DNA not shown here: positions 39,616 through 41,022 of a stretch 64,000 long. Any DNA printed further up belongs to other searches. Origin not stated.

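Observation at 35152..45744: Multiple KpsC/KpsS/TagF-like K.HP-motif proteins as candidate nonulosonate polymerases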

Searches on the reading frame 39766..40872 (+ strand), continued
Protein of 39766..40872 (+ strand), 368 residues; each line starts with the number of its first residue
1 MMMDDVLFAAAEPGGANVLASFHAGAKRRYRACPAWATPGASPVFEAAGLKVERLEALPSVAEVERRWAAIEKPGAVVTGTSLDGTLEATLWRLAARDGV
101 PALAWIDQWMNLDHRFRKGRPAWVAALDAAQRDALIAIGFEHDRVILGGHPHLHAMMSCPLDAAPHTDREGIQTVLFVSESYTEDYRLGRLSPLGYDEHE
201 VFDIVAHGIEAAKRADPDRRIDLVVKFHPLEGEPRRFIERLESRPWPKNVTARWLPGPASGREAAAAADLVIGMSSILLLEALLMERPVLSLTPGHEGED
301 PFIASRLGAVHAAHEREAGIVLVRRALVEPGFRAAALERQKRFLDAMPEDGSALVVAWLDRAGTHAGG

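Call 94: search_protein_families(library=ncbifam, alignment_id=A4, max_evalue=0.01)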
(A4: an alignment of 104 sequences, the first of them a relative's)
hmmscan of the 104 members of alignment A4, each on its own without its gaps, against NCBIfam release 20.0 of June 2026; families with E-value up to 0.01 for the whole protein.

A. member 1, P0016 (368 aa): 0 families

B. families by the number of members that match (of 104 scanned): 12 families
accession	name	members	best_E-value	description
NF046086.1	BFO_1060_trans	74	7.8e-17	BFO_1060 family glycosyltransferase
TIGR04396.2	surf_polysacc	68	2e-13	surface carbohydrate biosynthesis protein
TIGR03568.1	NeuC_NnaA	11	3.8e-07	UDP-N-acetylglucosamine 2-epimerase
TIGR04326.1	O_ant_LIC13510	3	0.0004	TIGR04326 family surface carbohydrate biosynthesis protein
TIGR00236.1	wecB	3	0.00063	non-hydrolyzing UDP-N-acetylglucosamine 2-epimerase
NF010135.0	PRK13609.1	2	9.8e-05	diglucosyl diacylglycerol synthase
TIGR03088.1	stp2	1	9.7e-05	TIGR03088 family PEP-CTERM/XrtA system glycosyltransferase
NF010041.0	PRK13517.1-1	1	0.003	glutamate--cysteine ligase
NF047684.1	TeichurnBiosyTuaC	1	0.0052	teichuronic acid biosynthesis protein TuaC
NF052282.1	PLP_TF_PdxR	1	0.0058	MocR-like pyridoxine biosynthesis transcription factor PdxR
NF004637.0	PRK05986.1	1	0.0071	cob(I)yrinic acid a,c-diamide adenosyltransferase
TIGR03590.1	PseG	1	0.0089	UDP-2,4-diacetamido-2,4,6-trideoxy-beta-L-altropyranose hydrolase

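Call 108: search_solved_structures(query=A4, max_evalue=1, show_alignments=2)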
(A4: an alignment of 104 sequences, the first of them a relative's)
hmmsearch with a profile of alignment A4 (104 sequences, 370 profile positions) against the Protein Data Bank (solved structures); distinct sequences matched with E-value up to 1: 26.
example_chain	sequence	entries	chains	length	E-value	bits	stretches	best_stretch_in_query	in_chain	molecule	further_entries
4neq_A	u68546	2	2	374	0.0049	19.2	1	130-363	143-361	UDP-N-acetylglucosamine 2-epimerase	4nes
2l82_A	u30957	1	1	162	0.011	18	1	20-102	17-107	DESIGNED PROTEIN OR32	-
7ya2_A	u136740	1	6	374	0.014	17.7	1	136-245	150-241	Capsular polysaccharide synthesis enzyme CapG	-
6mgb_A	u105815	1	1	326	0.018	17.3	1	200-301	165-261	Capsular polysaccharide export system protein KpsC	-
8fux_A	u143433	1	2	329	0.027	16.7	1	224-301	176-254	Capsule polysaccharide export protein KpsC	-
8fuw_A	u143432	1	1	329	0.027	16.7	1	224-301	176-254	Capsule polysaccharide export protein KpsC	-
6mgc_A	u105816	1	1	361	0.034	16.4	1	224-301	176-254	Capsule polysaccharide export protein KpsC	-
8sy9_A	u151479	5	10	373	0.048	15.9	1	128-190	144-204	UDP-2,3-diacetamido-2,3-dideoxy-glucuronic acid-2-epimerase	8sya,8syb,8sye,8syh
8sxy_A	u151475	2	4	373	0.049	15.8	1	128-190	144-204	UDP-2,3-diacetamido-2,3-dideoxy-glucuronic acid-2-epimerase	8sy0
8sxw_A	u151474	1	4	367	0.05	15.8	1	128-190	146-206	UDP-2,3-diacetamido-2,3-dideoxy-glucuronic acid-2-epimerase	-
8sxv_A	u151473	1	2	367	0.05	15.8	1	128-190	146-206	UDP-2,3-diacetamido-2,3-dideoxy-glucuronic acid-2-epimerase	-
8syd_A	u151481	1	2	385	0.057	15.7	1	128-190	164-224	UDP-2,3-diacetamido-2,3-dideoxy-glucuronic acid-2-epimerase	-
3dzc_A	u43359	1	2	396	0.057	15.6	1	136-364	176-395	UDP-N-acetylglucosamine 2-epimerase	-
9wde_A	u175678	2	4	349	0.1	14.8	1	288-357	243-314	Processive diacylglycerol beta-glucosyltransferase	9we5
5wcn_M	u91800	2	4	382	0.15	14.3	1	214-300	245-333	SiaD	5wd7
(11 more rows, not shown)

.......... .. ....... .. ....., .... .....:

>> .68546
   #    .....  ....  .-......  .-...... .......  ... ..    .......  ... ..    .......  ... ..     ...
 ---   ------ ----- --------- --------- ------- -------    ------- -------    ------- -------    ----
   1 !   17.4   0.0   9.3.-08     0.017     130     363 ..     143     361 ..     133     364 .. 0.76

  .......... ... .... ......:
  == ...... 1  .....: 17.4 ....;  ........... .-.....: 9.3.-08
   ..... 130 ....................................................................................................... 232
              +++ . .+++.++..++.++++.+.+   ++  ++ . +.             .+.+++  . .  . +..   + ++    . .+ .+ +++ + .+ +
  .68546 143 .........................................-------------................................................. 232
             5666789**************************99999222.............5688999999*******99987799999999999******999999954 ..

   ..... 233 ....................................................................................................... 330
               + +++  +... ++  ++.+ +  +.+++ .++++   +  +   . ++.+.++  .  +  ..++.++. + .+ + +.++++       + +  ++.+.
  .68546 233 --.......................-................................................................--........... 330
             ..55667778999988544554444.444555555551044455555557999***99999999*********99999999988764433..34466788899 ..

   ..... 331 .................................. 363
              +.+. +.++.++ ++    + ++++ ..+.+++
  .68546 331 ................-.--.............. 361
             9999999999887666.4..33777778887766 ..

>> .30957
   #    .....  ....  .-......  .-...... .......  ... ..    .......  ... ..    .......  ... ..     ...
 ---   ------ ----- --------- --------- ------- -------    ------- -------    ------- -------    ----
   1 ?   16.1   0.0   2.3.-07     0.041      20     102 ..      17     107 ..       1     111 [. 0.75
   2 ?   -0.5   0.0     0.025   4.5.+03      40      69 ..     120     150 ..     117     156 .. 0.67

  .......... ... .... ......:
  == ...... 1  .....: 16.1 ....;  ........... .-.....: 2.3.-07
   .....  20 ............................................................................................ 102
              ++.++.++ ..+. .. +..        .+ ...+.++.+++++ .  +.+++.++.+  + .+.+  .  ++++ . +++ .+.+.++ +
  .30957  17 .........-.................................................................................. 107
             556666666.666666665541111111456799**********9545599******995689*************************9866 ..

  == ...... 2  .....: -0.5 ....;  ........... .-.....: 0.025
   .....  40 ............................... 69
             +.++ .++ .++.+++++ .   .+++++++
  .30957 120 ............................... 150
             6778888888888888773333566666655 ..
